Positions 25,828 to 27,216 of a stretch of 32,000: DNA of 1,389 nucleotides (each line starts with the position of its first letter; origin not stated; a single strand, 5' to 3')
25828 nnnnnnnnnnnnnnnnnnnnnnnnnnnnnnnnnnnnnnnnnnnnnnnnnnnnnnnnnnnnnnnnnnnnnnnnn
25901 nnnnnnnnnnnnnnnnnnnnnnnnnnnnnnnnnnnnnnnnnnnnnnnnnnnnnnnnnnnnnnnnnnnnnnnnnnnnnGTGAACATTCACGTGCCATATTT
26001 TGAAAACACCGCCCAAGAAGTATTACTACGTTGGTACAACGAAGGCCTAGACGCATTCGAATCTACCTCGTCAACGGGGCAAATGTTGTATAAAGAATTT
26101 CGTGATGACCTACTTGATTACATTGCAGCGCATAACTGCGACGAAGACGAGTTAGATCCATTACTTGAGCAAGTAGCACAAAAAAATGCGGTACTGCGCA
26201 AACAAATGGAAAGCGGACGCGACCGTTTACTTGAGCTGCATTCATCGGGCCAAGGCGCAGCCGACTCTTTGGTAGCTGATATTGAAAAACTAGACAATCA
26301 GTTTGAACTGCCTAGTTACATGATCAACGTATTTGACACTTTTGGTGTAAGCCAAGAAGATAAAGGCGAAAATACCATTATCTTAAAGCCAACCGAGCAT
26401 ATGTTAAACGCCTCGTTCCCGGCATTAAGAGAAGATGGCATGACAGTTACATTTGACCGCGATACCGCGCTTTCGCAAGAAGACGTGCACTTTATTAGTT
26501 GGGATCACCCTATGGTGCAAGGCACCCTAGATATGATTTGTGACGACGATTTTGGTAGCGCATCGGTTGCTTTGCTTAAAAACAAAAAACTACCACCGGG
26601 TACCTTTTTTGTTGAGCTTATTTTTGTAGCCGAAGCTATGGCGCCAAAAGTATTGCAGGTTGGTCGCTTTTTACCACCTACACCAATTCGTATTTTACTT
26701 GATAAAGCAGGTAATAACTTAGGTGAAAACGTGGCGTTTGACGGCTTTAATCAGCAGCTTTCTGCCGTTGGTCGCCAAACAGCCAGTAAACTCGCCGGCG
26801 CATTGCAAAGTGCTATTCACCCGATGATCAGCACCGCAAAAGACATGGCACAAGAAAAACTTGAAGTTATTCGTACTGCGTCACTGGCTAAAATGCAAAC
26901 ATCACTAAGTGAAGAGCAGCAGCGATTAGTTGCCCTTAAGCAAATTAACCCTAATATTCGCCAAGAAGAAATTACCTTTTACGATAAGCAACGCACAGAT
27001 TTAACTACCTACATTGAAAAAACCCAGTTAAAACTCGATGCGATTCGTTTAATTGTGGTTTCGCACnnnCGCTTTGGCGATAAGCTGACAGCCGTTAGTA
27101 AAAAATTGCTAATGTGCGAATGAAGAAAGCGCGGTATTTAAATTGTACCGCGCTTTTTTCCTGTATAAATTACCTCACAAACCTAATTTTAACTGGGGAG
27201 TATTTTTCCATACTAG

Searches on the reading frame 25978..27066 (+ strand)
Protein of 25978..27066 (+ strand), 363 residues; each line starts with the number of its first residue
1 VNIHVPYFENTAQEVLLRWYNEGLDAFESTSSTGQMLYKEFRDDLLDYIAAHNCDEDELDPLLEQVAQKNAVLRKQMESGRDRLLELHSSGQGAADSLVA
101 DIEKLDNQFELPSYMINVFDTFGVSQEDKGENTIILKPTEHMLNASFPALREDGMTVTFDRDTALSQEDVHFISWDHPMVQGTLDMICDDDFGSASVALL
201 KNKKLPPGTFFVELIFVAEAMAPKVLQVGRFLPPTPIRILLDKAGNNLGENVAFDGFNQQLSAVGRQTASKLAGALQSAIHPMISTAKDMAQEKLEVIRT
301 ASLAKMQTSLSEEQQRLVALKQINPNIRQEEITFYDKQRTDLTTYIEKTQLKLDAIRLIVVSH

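Call 11: find_related_loci(query=window:25978-27066:+, collection=genome_contigs, flank=6000)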
Query window:25978-27066:+ (363 aa) in genome_contigs; peptide patterns used: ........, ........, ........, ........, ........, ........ (x = any residue, [..] = any of these).
192 stretches matched a pattern; 168 encode a relative of the query (tblastn E <= 1e-3); the best 80 are kept; 80 distinct loci.
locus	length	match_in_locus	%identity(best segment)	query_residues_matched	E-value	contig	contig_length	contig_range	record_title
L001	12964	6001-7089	95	1-363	0e+0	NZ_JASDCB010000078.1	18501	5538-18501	Pseudoalteromonas sp. APC 3691 18491_6B_NODE_78, whole genome shotgun sequence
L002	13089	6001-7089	95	1-363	0e+0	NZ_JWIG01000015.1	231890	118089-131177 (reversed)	Pseudoalteromonas distincta strain ATCC 700518 C15, whole genome shotgun sequence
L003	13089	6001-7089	95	1-363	0e+0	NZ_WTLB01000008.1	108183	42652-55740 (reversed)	Pseudoalteromonas sp. Z1A8 Scaffold8, whole genome shotgun sequence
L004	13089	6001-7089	94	1-363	0e+0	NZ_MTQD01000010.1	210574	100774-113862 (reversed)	Pseudoalteromonas sp. EB27 10_length_210574_cov_94.3698_ID_7537, whole genome shotgun sequence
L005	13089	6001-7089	95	1-363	0e+0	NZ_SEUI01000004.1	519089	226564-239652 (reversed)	Pseudoalteromonas sp. FUC4 scaffold4.1, whole genome shotgun sequence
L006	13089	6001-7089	93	1-363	0e+0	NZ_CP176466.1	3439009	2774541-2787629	Pseudoalteromonas sp. RW-H-Ap-1 chromosome 1, complete sequence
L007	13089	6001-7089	92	1-363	0e+0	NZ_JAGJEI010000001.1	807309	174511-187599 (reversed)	Pseudoalteromonas sp. MMG007 assembly_contig_1, whole genome shotgun sequence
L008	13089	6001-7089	92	1-363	0e+0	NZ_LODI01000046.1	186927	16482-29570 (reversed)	Pseudoalteromonas sp. H71 scaffold_7.8, whole genome shotgun sequence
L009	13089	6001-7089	90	1-363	0e+0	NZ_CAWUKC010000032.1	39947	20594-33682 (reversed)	MAG: uncultured Pseudoalteromonas sp. isolate SRR17458603_concoct_27_1705322964 ERZ21854008.63, whole genome shotgun seq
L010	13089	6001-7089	90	1-363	0e+0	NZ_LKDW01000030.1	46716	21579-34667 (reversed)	Pseudoalteromonas sp. P1-25 AN393_contig000030, whole genome shotgun sequence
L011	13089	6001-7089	90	1-363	0e+0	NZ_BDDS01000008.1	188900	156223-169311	Pseudoalteromonas neustonica strain PAMC 28425, whole genome shotgun sequence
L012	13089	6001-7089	88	1-363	0e+0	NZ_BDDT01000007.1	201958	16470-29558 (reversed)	Pseudoalteromonas prydzensis strain DSM 14232, whole genome shotgun sequence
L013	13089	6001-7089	88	1-363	0e+0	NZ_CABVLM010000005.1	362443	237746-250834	Pseudoalteromonas rhizosphaerae strain RA15, whole genome shotgun sequence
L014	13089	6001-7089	88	1-363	0e+0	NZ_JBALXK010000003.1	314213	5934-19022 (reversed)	MAG: Pseudoalteromonas sp. isolate 9NakV-03 NODE_3_length_314213_cov_67.396736, whole genome shotgun sequence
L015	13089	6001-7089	88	1-363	0e+0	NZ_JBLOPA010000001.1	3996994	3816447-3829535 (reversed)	Pseudoalteromonas sp. ASV78 1, whole genome shotgun sequence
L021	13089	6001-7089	87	1-363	0e+0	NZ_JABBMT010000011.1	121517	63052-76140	Pseudoalteromonas arctica strain NEC-BIFX-2020_0012 NODE_11_length_121517_cov_61.270129, whole genome shotgun sequence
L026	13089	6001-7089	83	1-363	0e+0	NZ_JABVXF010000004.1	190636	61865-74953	Pseudoalteromonas sp. 0303 strain 303 NODE_4_length_190636_cov_31.2518, whole genome shotgun sequence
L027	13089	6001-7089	83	1-363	0e+0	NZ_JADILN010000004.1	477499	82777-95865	Pseudoalteromonas simplex strain A520 scaffold_3, whole genome shotgun sequence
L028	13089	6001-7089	83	1-363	0e+0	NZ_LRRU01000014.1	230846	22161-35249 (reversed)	Pseudoalteromonas gelatinilytica strain NH153 NH153_S14, whole genome shotgun sequence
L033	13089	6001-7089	79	1-363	0e+0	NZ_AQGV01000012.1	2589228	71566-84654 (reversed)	Pseudoalteromonas aurantia 208 contig010_2, whole genome shotgun sequence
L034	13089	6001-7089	78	1-363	0e+0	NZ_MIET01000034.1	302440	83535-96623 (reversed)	Pseudoalteromonas sp. MSK9-3 scaffold41_cov940_read255, whole genome shotgun sequence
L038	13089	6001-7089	78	1-363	0e+0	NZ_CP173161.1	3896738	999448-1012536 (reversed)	Pseudoalteromonas phenolica strain a1 chromosome 1, complete sequence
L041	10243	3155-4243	77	1-363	0e+0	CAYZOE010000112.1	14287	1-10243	MAG TPA_asm: uncultured Pseudoalteromonas sp. isolate binchicken_co46_600 genome assembly, contig: NODE_8033_length_1428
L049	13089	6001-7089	75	1-363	0e+0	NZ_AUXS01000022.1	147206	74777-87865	Pseudoalteromonas luteoviolacea NCIMB 1944 contig_21, whole genome shotgun sequence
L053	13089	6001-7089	75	1-363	0e+0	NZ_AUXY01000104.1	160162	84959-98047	Pseudoalteromonas luteoviolacea H33-S contig_63, whole genome shotgun sequence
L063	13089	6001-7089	87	1-363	0e+0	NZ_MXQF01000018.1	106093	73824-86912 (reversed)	Pseudoalteromonas sp. A601 contig18, whole genome shotgun sequence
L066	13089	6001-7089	73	1-363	0e+0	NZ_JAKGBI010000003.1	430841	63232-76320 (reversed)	Pseudoalteromonas sp. SMS1 scaffold_2, whole genome shotgun sequence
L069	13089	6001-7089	72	1-363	0e+0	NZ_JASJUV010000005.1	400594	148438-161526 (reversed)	Pseudoalteromonas ardens strain R96 NODE_5_length_400594_cov_26.251161, whole genome shotgun sequence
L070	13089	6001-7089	72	1-363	0e+0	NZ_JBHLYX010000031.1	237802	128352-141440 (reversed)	Pseudoalteromonas xiamenensis strain CGMCC 1.12157 soapdenovo_K_83_189, whole genome shotgun sequence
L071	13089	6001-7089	73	1-363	0e+0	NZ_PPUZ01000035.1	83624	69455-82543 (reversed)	Pseudoalteromonas rubra strain S1946 S1946__paired__trimmed__paired__contig_35, whole genome shotgun sequence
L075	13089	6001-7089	73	1-363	0e+0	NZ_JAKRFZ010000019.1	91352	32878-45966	Pseudoalteromonas sp. OOF1S-7 NODE_19_length_91352_cov_23.192699, whole genome shotgun sequence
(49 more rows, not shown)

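Call 19: search_protein_families(library=pfam, proteins=[L053:7133-8746:+, L049:9749-10621:+, L066:9083-9871:-, L041:5218-6174:+, L041:6262-8244:+, L041:4458-5108:+, L038:7169-8458:-, L034:8556-9716:+, L033:7189-8277:-, L070:7962-8999:+], max_evalue=0.001)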
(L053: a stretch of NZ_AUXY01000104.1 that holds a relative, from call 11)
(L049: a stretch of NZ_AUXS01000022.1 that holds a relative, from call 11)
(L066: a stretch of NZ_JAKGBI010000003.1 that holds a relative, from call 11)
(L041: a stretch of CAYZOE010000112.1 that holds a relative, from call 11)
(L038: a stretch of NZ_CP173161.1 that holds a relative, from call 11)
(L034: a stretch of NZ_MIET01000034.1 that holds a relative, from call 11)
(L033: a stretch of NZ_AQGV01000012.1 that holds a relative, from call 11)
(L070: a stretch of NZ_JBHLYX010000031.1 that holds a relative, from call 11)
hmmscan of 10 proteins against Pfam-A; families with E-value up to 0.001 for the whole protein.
L053:7133-8746:+ (538 aa): 0 families

L049:9749-10621:+ (291 aa): 5 families
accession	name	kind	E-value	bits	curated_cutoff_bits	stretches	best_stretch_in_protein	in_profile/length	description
PF00455.28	DeoRC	-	1.5e-37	129.5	31.8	1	114-267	6-159/160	DeoR C terminal sensor domain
PF08220.18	HTH_DeoR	-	1.6e-14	53.8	21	1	43-97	1-55/57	DeoR-like helix-turn-helix domain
PF08279.18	HTH_11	-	6.7e-06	26.3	25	1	43-82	1-41/55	HTH domain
PF00392.27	GntR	-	0.00024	21.1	27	0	44-93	11-61/64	Bacterial regulatory proteins, gntR family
PF06971.19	Put_DNA-bind_N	-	0.00083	19.8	27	0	49-78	18-49/49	Putative DNA-binding protein N-terminus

L066:9083-9871:- (263 aa): 3 families
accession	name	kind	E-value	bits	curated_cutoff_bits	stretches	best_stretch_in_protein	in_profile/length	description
PF13419.12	HAD_2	-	2.4e-21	77.1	23.8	1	60-232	1-178/178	Haloacid dehalogenase-like hydrolase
PF00702.32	Hydrolase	-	7.1e-19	69.4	26.4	1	57-226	1-191/191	haloacid dehalogenase-like hydrolase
PF13242.12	Hydrolase_like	-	0.00069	19.9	22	0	188-232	3-48/75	HAD-hyrolase-like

L041:5218-6174:+ (319 aa): 1 family
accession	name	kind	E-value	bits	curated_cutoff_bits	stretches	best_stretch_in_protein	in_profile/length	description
PF00892.27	EamA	-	1.9e-28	99.9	28.2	2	179-316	2-135/135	EamA-like transporter family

L041:6262-8244:+ (661 aa): 5 families
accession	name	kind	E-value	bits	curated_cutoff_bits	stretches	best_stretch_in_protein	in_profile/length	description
PF00015.26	MCPsignal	-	7.1e-44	150.1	34.6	1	453-625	11-169/172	Methyl-accepting chemotaxis protein (MCP) signalling domain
PF02743.24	dCache_1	-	4.7e-27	95.5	45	1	72-292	2-239/240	Cache domain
PF00672.30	HAMP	-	6.8e-11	42.8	25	1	328-380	2-52/53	HAMP domain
PF22673.2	MCP-like_PDC_1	-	3.7e-09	37.4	27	1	158-217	52-112/113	Methyl-accepting chemotaxis protein-like, first PDC sensor domain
PF08269.17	dCache_2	-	0.00014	21.5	26.5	1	154-268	154-250/298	Cache domain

L041:4458-5108:+ (217 aa): 0 families

L038:7169-8458:- (430 aa): 1 family
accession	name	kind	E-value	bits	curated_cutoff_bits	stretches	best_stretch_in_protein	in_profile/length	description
PF00072.30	Response_reg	-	7.1e-21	74.9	30.2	1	27-137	1-110/111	Response regulator receiver domain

L034:8556-9716:+ (387 aa): 3 families
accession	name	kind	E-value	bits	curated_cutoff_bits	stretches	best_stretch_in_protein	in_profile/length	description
PF13385.13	Laminin_G_3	-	1.6e-22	80.7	27.6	1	196-365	2-151/151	Concanavalin A-like lectin/glucanases superfamily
PF00486.34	Trans_reg_C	-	5.1e-11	42.9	26.2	1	50-120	4-76/77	Transcriptional regulatory protein, C terminal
PF07953.20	Toxin_R_bind_N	-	9.1e-10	39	23.8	1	179-330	18-165/191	Clostridium neurotoxin, N-terminal receptor binding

L033:7189-8277:- (363 aa): 0 families

L070:7962-8999:+ (346 aa): 0 families

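Call 20: search_protein_families(library=pfam, proteins=[L004:7415-8191:+, L003:10868-11863:+, L005:8293-10719:-, L012:11160-12158:+, L015:8470-9894:-, L015:10083-11993:-, L015:7474-8172:-, L069:8182-10476:+, L075:10323-11162:-, L075:11794-13029:+], max_evalue=0.001)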
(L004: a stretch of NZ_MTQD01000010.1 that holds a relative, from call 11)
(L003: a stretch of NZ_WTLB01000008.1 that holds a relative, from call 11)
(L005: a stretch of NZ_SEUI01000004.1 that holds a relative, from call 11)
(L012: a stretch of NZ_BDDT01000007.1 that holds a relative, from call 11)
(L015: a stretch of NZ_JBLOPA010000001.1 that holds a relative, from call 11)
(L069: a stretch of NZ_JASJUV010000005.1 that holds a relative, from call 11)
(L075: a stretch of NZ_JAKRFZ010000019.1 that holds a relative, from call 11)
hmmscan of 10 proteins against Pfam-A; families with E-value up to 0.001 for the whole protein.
L004:7415-8191:+ (259 aa): 1 family
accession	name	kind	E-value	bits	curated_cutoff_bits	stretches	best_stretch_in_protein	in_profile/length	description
PF11101.13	DUF2884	-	2.1e-69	234.1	30.6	1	28-255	1-228/228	Protein of unknown function (DUF2884)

L003:10868-11863:+ (332 aa): 2 families
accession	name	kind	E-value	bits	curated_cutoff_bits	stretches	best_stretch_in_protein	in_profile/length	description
PF00316.25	FBPase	-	3.3e-50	170.8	34.8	1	25-193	19-190/191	Fructose-1-6-bisphosphatase, N-terminal domain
PF18913.5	FBPase_C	-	6.8e-45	152.4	27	1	198-331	1-126/127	Fructose-1-6-bisphosphatase, C-terminal domain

L005:8293-10719:- (809 aa): 2 families
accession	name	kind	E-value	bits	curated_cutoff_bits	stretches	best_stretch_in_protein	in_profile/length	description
PF16313.11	DUF4953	-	5.5e-65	220.1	24.2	1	405-710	5-311/316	Met-zincin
PF17148.9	DUF5117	-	2.3e-39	135.6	27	1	85-277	1-189/189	Domain of unknown function (DUF5117)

L012:11160-12158:+ (333 aa): 0 families

L015:8470-9894:- (475 aa): 9 families
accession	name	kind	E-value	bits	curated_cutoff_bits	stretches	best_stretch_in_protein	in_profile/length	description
PF07992.20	Pyr_redox_2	-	3.3e-70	237.2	26.1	1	8-327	2-291/291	Pyridine nucleotide-disulphide oxidoreductase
PF02852.28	Pyr_redox_dim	-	2e-36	125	25.3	1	346-454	1-109/110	Pyridine nucleotide-disulphide oxidoreductase, dimerisation domain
PF00070.33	Pyr_redox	-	1.7e-19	70.5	22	1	176-251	1-79/82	Pyridine nucleotide-disulphide oxidoreductase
PF12831.13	FAD_oxidored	-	4e-09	36.7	27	1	8-46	1-39/416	FAD dependent oxidoreductase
PF13450.12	NAD_binding_8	-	9.6e-06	26.2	21.9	1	11-45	1-35/68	NAD(P)-binding Rossmann-like domain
PF01134.28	GIDA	-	1.1e-05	25.1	22.1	1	8-65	1-55/391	Glucose inhibited division protein A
PF03486.20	HI0933_like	-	1.2e-05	25.3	50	0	8-42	2-36/244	HI0933-like protein Rossmann domain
PF01262.27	AlaDh_PNT_C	-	7.2e-05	22.8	23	0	7-39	29-61/214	Alanine dehydrogenase/PNT, C-terminal domain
PF00890.30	FAD_binding_2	-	0.00011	22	20.4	1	9-43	2-36/414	FAD binding domain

L015:10083-11993:- (637 aa): 8 families
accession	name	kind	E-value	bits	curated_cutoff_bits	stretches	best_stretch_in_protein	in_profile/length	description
PF00198.28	2-oxoacid_dh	-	7.9e-82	274.6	23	1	406-636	3-231/232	2-oxoacid dehydrogenases acyltransferase (catalytic domain)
PF00364.28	Biotin_lipoyl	-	1.3e-63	211.2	22.1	3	210-280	1-72/73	Biotin-requiring enzyme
PF02817.22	E3_binding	-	1.6e-15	57.4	23.7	1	330-364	2-36/36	e3 binding domain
PF13375.12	RnfC_N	-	8.4e-11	42.2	25.6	0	120-164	42-85/101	RnfC Barrel sandwich hybrid domain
PF13533.13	Biotin_lipoyl_2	-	4.8e-10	39.5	29.8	0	255-281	5-31/32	Biotin-lipoyl like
PF01597.25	GCV_H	-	8.5e-09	35.8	22.2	0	230-266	40-76/122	Glycine cleavage H-protein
PF16576.10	HlyD_D23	-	2.7e-06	27.3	30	0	143-174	106-137/214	Barrel-sandwich domain of CusB or HlyD membrane-fusion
PF05896.17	NQRA_N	-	2.1e-05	25.1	25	0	120-161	39-80/94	NqrA N-terminal barrel-sandwich hybrid domain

L015:7474-8172:- (233 aa): 1 family
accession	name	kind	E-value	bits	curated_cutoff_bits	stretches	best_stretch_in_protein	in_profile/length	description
PF03942.20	DTW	-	8.2e-58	195.8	33.7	1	35-222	1-194/195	DTW domain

L069:8182-10476:+ (765 aa): 2 families
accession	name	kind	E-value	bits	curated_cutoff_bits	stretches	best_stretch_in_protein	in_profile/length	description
PF03150.19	CCP_MauG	-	3.8e-27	96.2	25.6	1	58-273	3-148/149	Di-haem cytochrome c peroxidase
PF04151.21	PPC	-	1.5e-09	39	25.9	1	661-727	4-70/70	Bacterial pre-peptidase C-terminal domain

L075:10323-11162:- (280 aa): 0 families

L075:11794-13029:+ (412 aa): 2 families
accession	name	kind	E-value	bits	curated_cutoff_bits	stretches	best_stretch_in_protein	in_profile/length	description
PF13437.12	HlyD_3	-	4.8e-17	63.1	22.2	1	214-322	5-106/106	HlyD family secretion protein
PF16576.10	HlyD_D23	-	9.1e-10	38.6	30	1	82-315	4-207/214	Barrel-sandwich domain of CusB or HlyD membrane-fusion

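Call 21: search_protein_families(library=pfam, proteins=[L028:10514-12136:+, L027:8060-10489:+, L013:7212-8339:+, L021:7606-8484:+, L021:9733-11580:-, L021:11691-13061:-, L021:9074-9694:-, L071:11251-12672:-, L071:8270-10729:-, L026:7125-7547:+], max_evalue=0.001)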
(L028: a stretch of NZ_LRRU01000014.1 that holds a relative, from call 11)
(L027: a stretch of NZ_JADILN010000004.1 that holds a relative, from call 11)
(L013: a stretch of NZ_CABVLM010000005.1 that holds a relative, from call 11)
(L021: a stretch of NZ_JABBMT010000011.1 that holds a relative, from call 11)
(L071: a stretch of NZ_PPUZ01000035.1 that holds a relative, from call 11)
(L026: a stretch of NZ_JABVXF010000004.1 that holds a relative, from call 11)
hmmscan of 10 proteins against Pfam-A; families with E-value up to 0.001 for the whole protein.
L028:10514-12136:+ (541 aa): 17 families
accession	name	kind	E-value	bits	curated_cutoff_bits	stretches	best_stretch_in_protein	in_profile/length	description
PF13469.12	Sulfotransfer_3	-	6.1e-39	135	27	1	306-496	1-216/216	Sulfotransferase family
PF14559.12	TPR_19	-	8.7e-15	55.2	25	2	149-202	4-57/68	Tetratricopeptide repeat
PF07719.23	TPR_2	-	3.8e-13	48.9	27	0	71-100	3-32/34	Tetratricopeptide repeat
PF00685.33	Sulfotransfer_1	-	2.9e-12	47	22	1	306-531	3-234/255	Sulfotransferase domain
PF13428.12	TPR_14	-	1.5e-10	41.1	23.5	0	140-177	5-42/44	Tetratricopeptide repeat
PF13181.12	TPR_8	-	3.9e-09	36.4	25.7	0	72-100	4-32/34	Tetratricopeptide repeat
PF13432.12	TPR_16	-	1e-08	35.9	32.7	0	81-133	9-62/65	Tetratricopeptide repeat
PF13424.12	TPR_12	-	1.4e-08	35.3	30.1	0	141-195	8-70/77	Tetratricopeptide repeat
PF00515.34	TPR_1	-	2.2e-07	30.8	27.8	0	105-130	4-29/34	Tetratricopeptide repeat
PF17784.7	Sulfotransfer_4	-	6.2e-06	26.6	22.8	1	307-460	2-144/215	Sulfotransferase domain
PF13176.12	TPR_7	-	6.7e-06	26.2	27.9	0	106-132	3-29/36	Tetratricopeptide repeat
PF12895.13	ANAPC3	-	1.6e-05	25.5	27.2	1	30-95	18-82/82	Anaphase-promoting complex, cyclosome, subunit 3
PF13174.12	TPR_6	-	2.9e-05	24.8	26.3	0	174-199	4-29/33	Tetratricopeptide repeat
PF13429.12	TPR_15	-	4e-05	23.6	26.2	1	39-198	126-276/280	Tetratricopeptide repeat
PF23914.1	TPR_CcmH_CycH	-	9.6e-05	22.7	42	1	41-162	22-147/158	Cytochrome c-type biogenesis protein H TPR domain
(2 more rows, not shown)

L027:8060-10489:+ (810 aa): 2 families
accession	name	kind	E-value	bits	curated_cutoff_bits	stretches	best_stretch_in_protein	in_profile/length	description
PF00593.30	TonB_dep_Rec_b-barrel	-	1.1e-37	131.3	27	1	318-755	56-436/436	TonB dependent receptor-like, beta-barrel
PF07715.20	Plug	-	1.3e-14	55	23.9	1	50-155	2-107/107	TonB-dependent Receptor Plug Domain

L013:7212-8339:+ (376 aa): 2 families
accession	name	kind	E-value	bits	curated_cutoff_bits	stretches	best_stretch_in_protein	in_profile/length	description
PF02371.22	Transposase_20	-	2.2e-17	63.7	21.3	1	244-321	1-78/87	Transposase IS116/IS110/IS902 family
PF01548.23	DEDD_Tnp_IS110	-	1.7e-12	47.8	29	1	40-178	1-152/155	Transposase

L021:7606-8484:+ (293 aa): 0 families

L021:9733-11580:- (616 aa): 4 families
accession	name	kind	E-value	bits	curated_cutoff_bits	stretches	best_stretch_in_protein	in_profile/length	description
PF03445.19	DUF294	-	1.3e-39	135.6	21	1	299-435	2-138/138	Putative nucleotidyltransferase DUF294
PF10335.14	DUF294_C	-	2e-38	131.9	22.5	1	471-611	2-145/145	Putative nucleotidyltransferase substrate binding domain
PF00571.33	CBS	-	8.3e-29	100.1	24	2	155-208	1-55/57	CBS domain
PF00027.35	cNMP_binding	-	8e-06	26.2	27.5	1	53-122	14-88/89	Cyclic nucleotide-binding domain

L021:11691-13061:- (457 aa): 1 family
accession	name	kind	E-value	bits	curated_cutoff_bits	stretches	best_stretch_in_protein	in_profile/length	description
PF00474.23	SSF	-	7e-31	107.9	22.8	2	264-379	289-406/406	Sodium:solute symporter family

L021:9074-9694:- (207 aa): 2 families
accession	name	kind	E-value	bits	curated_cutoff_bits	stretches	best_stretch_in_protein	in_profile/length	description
PF00929.31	RNase_T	-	3.8e-19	70.3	24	1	26-188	1-164/164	Exonuclease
PF01612.26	DNA_pol_A_exo1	-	0.00042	20.6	23.6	0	25-159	22-124/173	3'-5' exonuclease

L071:11251-12672:- (474 aa): 1 family
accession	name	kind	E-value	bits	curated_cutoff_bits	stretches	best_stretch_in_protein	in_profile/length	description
PF07804.18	HipA_C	-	1.2e-21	77.8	30.5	1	186-436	3-208/213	HipA-like C-terminal domain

L071:8270-10729:- (820 aa): 3 families
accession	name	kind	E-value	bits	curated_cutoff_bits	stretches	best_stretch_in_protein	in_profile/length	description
PF00593.30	TonB_dep_Rec_b-barrel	-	2.9e-24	87.2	27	1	321-768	13-436/436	TonB dependent receptor-like, beta-barrel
PF07715.20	Plug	-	2.3e-21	76.8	23.9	1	104-212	3-107/107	TonB-dependent Receptor Plug Domain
PF14905.12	OMP_b-brl_3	-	3.9e-05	23.3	27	0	539-782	161-387/408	Outer membrane protein beta-barrel family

L026:7125-7547:+ (141 aa): 1 family
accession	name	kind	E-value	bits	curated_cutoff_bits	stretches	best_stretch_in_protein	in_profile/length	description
PF06296.18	RelE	-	9.7e-10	39.1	27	1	77-135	39-97/120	RelE toxin of RelE / RelB toxin-antitoxin system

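Call 46: search_protein_families(library=padloc, proteins=[L063:7184-7594:-, L063:7620-7904:-, L070:7145-7615:-, L070:7962-8999:+, L033:7189-8277:-, L053:7133-8746:+, L041:4458-5108:+, L021:7606-8484:+, L026:7553-7834:+, L012:11160-12158:+], max_evalue=0.01)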
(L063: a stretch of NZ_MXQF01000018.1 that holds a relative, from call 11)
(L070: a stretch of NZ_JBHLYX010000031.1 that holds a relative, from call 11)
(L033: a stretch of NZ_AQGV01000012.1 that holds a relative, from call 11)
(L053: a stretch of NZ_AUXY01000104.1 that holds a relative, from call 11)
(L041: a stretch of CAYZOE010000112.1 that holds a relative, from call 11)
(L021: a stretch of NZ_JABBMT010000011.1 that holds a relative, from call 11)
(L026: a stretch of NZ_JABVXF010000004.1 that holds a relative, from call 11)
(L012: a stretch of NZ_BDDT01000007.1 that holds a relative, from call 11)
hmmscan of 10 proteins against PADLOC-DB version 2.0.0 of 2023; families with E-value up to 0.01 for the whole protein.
L063:7184-7594:- (137 aa): 0 families

L063:7620-7904:- (95 aa): 0 families

L070:7145-7615:- (157 aa): 15 families
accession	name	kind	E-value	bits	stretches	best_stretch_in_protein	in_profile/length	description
PDLC02926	HTH_VI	-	9.8e-09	33.4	1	4-59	5-61/92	-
PDLC03671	Control_protein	-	1.5e-06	26.4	1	9-58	23-73/84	control protein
PDLC03665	Control_protein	-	1.7e-06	26.2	1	5-59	13-69/77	control protein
PDLC03946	RmrA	-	4.2e-06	23.7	1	5-62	7-65/357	-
PDLC04142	capH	-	8.3e-06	24.8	1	5-61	11-68/103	capH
PDLC03951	RmrA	-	1.3e-05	22.3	1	5-61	13-70/400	-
PDLC03949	RmrA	-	1.6e-05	22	1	7-62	9-65/363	-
PDLC03664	Control_protein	-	2.1e-05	22.9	1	5-54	18-68/74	control protein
PDLC03954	RmrA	-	0.00046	17.2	1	5-61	15-72/380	-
PDLC03666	Control_protein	-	0.00058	18.3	1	8-55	14-62/77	control protein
PDLC03668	Control_protein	-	0.0017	16.9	1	3-54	11-63/79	control protein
PDLC04133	mad1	-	0.0022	16.3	0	11-35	3-27/60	mads_1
PDLC04775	PDC-M69A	-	0.0024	16.3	1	5-60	13-68/113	-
PDLC03948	RmrA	-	0.0038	14.2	1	5-68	13-77/397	-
PDLC03947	RmrA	-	0.0053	13.6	1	5-53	16-65/383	-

L070:7962-8999:+ (346 aa): 0 families

L033:7189-8277:- (363 aa): 0 families

L053:7133-8746:+ (538 aa): 0 families

L041:4458-5108:+ (217 aa): 0 families

L021:7606-8484:+ (293 aa): 0 families

L026:7553-7834:+ (94 aa): 6 families
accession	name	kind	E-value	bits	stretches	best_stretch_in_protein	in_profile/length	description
PDLC02926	HTH_VI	-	3.3e-05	22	1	35-71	6-42/92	-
PDLC03951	RmrA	-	4e-05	20.8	1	30-90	8-68/400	-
PDLC03949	RmrA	-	0.00015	18.8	1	36-90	8-62/363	-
PDLC03952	RmrA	-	0.0012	15.7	1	29-89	21-81/395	-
PDLC04133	mad1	-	0.0015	16.8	1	40-70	2-32/60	mads_1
PDLC03954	RmrA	-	0.0021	15.1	1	28-89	8-69/380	-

L012:11160-12158:+ (333 aa): 0 families
